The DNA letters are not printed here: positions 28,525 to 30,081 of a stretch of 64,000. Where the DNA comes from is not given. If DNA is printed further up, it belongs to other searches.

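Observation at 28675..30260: Unannotated RiPP-like locus: Cys/Asp-rich precursor peptide plus radical-SAM/SPASM maturase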

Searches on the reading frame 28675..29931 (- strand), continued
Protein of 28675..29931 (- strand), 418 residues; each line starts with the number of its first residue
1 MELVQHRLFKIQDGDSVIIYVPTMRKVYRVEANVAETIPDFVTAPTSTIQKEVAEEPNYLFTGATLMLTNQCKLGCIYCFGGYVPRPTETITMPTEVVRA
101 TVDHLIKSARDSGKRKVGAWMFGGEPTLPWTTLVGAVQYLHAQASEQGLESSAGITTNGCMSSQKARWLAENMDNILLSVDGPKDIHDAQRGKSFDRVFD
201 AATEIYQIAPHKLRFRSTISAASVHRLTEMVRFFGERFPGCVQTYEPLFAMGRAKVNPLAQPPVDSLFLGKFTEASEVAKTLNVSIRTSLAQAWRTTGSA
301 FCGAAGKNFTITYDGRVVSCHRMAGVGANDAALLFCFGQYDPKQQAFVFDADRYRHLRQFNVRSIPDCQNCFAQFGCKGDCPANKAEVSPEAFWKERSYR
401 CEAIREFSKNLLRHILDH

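Call 32: search_protein_families(library=pfam, proteins=[L087:1964-3205:+, L089:5402-6640:+, L007:2352-3332:-, L007:6081-6617:+, L089:7079-8101:+, L087:3296-4483:-, L001:2437-3681:-, L001:3687-4235:-, L001:8739-9437:+, L089:3130-3555:+], max_evalue=0.01)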
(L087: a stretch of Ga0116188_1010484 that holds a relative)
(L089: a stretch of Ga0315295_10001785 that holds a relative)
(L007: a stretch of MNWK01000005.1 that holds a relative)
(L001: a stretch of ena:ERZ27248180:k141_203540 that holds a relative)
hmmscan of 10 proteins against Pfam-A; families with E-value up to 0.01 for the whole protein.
L087:1964-3205:+ (413 aa): 2 families
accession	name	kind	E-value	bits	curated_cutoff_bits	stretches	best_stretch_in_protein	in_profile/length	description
PF05193.26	Peptidase_M16_C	-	2.9e-24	86.4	23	1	173-333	2-167/181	Peptidase M16 inactive domain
PF00675.25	Peptidase_M16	-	4.4e-20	72.5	22.3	1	22-165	6-147/149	Insulinase (Peptidase family M16)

L089:5402-6640:+ (412 aa): 2 families
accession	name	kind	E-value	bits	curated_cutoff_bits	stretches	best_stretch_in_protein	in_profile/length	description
PF05193.26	Peptidase_M16_C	-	1.5e-30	106.8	23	1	171-332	1-167/181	Peptidase M16 inactive domain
PF00675.25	Peptidase_M16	-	1.6e-22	80.5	22.3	1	26-164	11-147/149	Insulinase (Peptidase family M16)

L007:2352-3332:- (326 aa): 3 families
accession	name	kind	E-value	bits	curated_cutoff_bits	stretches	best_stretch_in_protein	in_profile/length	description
PF13936.12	HTH_38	-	2.3e-09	37.3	27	1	33-71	3-41/44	Helix-turn-helix domain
PF00665.32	rve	-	4.6e-09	36.9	32.6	1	182-268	6-102/102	Integrase core domain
PF13683.12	rve_3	-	0.0077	16.4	26.5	0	257-301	2-46/67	Integrase core domain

L007:6081-6617:+ (178 aa): 3 families
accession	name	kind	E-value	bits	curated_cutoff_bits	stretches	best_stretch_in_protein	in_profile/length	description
PF01841.26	Transglut_core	-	1.6e-14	54.5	23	1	21-131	6-108/108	Transglutaminase-like superfamily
PF04473.18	DUF553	-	1.8e-05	24.7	20.5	1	29-138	14-120/140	Transglutaminase-like domain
PF06035.17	Peptidase_C93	-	0.00085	19.6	27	1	29-147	37-143/162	Bacterial transglutaminase-like cysteine proteinase BTLCP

L089:7079-8101:+ (340 aa): 2 families
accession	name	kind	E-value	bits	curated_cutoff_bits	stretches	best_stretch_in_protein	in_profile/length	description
PF04055.27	Radical_SAM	-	1.9e-12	48.1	29.5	1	20-175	1-158/166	Radical SAM superfamily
PF13353.11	Fer4_12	-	5.5e-05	23.9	22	1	24-138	13-117/137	4Fe-4S single cluster domain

L087:3296-4483:- (395 aa): 1 family
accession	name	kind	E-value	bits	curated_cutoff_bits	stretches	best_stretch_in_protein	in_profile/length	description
PF16286.10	DUF4932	-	0.00074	19.4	28.7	1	204-261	204-261/332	Domain of unknown function (DUF4932)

L001:2437-3681:- (414 aa): 1 family
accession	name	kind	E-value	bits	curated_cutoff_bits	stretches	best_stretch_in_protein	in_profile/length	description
PF13263.12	PHP_C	-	0.00064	19.6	21.3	1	205-240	18-54/56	PHP-associated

L001:3687-4235:- (182 aa): 7 families
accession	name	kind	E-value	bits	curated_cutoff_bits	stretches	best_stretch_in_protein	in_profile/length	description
PF13649.12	Methyltransf_25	-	0.00017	22.7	27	1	64-148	3-96/97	Methyltransferase domain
PF02390.23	Methyltransf_4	-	0.00033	20.6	24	1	60-98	3-43/173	Putative methyltransferase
PF00891.24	Methyltransf_2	-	0.00035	20.4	22.3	1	61-127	65-133/210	O-methyltransferase domain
PF13847.12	Methyltransf_31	-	0.0013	18.8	27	1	58-155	3-111/145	Methyltransferase domain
PF08123.19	DOT1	-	0.0021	18.1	23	1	48-163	32-138/205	Histone methylation protein DOT1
PF08242.18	Methyltransf_12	-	0.0034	18.5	30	1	64-123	2-67/98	Methyltransferase domain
PF08241.18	Methyltransf_11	-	0.0063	17.6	21.2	1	64-148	2-90/95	Methyltransferase domain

L001:8739-9437:+ (232 aa): 1 family
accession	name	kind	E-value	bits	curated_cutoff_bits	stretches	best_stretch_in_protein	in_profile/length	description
PF22555.1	DAM-like-phage1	-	0.0091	15.7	27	0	38-101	80-145/274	Phage DNA Adenine Methylase-like domain 1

L089:3130-3555:+ (141 aa): 2 families
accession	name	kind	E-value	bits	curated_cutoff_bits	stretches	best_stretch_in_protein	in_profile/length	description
PF00293.34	NUDIX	-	6.3e-17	62.3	21.1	1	16-126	9-121/134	NUDIX domain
PF14815.12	NUDIX_4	-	1.6e-06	28.3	35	1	15-134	3-109/113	NUDIX domain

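Call 73: predict_structure(alignment_id=A1)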
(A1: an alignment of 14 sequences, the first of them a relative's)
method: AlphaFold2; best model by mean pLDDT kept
length: 418 residues; sequences in the alignment: 14
mean_pLDDT: 84.2   pTM: 0.84
mean pLDDT of the five models: 84.2, 83.9, 82.8, 81.7, 79.4
residues with pLDDT >= 90: 207; 70-90: 146; 50-70: 49; < 50: 16
segments of 3 or more residues with pLDDT < 50: 50-54, 81-84, 296-299
pLDDT, mean of each block of 10 residues (from residue 1): 83 94 87 94 71 59 91 72 61 96 95 93 90 98 98 95 97 96 93 92 98 94 94 96 86 70 84 91 85 51 61 89 69 86 94 80 74 69 71 75 79 85
secondary structure, 60 per line:
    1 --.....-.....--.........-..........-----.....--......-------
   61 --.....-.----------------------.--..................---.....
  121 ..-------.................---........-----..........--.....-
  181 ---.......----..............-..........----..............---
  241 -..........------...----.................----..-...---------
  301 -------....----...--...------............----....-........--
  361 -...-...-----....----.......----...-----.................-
elements in order: E3-7 E9-13 E16-21 E26-31 H32-35 E41-45 H48-53 E63-67 H95-112 E116-122 H130-146 E150-157 H163-172 E175-179 H184-190 H195-208 E213-219 H224-237 E242-247 H248-251 H265-281 E308-311 E316-318 H330-335 E336-341 E346-349 H351-358 H374-377 H382-388 H401-417

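Call 78: fold_search(model_id=the predicted structure, library=pdb)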
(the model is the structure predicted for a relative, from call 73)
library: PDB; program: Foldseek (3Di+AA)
matches with E <= 10: 1546; with E <= 0.001: 59
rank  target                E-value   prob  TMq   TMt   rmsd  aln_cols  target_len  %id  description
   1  5why_B                2.6e-19  1.00  0.71  0.71   7.3       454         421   17  Structural Insights into Thioether Bond Formation in the Biosynthesis of Sactipeptides (released 2017-07-26)
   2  5why_A                4.0e-19  1.00  0.72  0.72   9.5       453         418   16  Structural Insights into Thioether Bond Formation in the Biosynthesis of Sactipeptides (released 2017-07-26)
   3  5wgg_A                1.3e-18  1.00  0.73  0.69   5.3       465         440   16  Structural Insights into Thioether Bond Formation in the Biosynthesis of Sactipeptides (released 2017-07-26)
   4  9gm3_A                1.0e-13  1.00  0.61  0.67   5.2       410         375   18  Crystal structure of the complex formed between the radical SAM protein ChlB and the leader region of its precursor su (released 2025-06-25)
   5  9gmc_A                1.2e-13  1.00  0.62  0.68   5.0       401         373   17  Crystal structure of the complex formed between the radical SAM protein ChlB and the R3A mutant of ChlA (released 2025-06-25)
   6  4k37_B                1.2e-13  1.00  0.63  0.71   4.7       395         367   18  Native anSMEcpe with bound AdoMet (released 2013-05-08)
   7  9gmc_C                2.2e-13  1.00  0.61  0.68   5.0       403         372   18  Crystal structure of the complex formed between the radical SAM protein ChlB and the R3A mutant of ChlA (released 2025-06-25)
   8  4k39_B                3.4e-13  1.00  0.62  0.71   4.8       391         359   18  Native anSMEcpe with bound AdoMet and Cp18Cys peptide (released 2013-05-08)
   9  4k38_A                5.5e-13  1.00  0.64  0.72   4.5       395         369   18  Native anSMEcpe with bound AdoMet and Kp18Cys peptide (released 2013-05-08)
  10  9gm3_C                5.8e-13  1.00  0.60  0.66   5.2       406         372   17  Crystal structure of the complex formed between the radical SAM protein ChlB and the leader region of its precursor su (released 2025-06-25)
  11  4k36_A                6.9e-13  1.00  0.64  0.69   4.5       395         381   18  His6 tagged anSMEcpe with bound AdoMet (released 2013-05-08)
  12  4k37_A                7.3e-13  1.00  0.63  0.71   4.6       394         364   18  Native anSMEcpe with bound AdoMet (released 2013-05-08)
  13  8vpo                  8.6e-13  1.00  0.67  0.63   6.1       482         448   14  X-Ray Crystal Structure of TigE from Paramaledivibacter caminithermalis (released 2024-02-07)
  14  4k36_B                9.1e-13  1.00  0.62  0.70   4.8       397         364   18  His6 tagged anSMEcpe with bound AdoMet (released 2013-05-08)
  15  4k39_A                1.6e-12  1.00  0.62  0.70   5.0       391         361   19  Native anSMEcpe with bound AdoMet and Cp18Cys peptide (released 2013-05-08)
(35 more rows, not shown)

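Call 99: search_protein_families(library=padloc, proteins=[window:28675-29931:-], max_evalue=0.01)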
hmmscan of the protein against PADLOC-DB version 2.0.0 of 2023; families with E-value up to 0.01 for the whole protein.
window:28675-29931:- (418 aa): 2 families
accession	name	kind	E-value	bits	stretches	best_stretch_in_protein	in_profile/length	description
PDLC02903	pVip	-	2.2e-08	31.9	1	67-196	5-116/257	Viperins not associated with kinases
PDLC02904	pVip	-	2.1e-07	28.8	1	67-197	8-124/262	Viperins associated with kinases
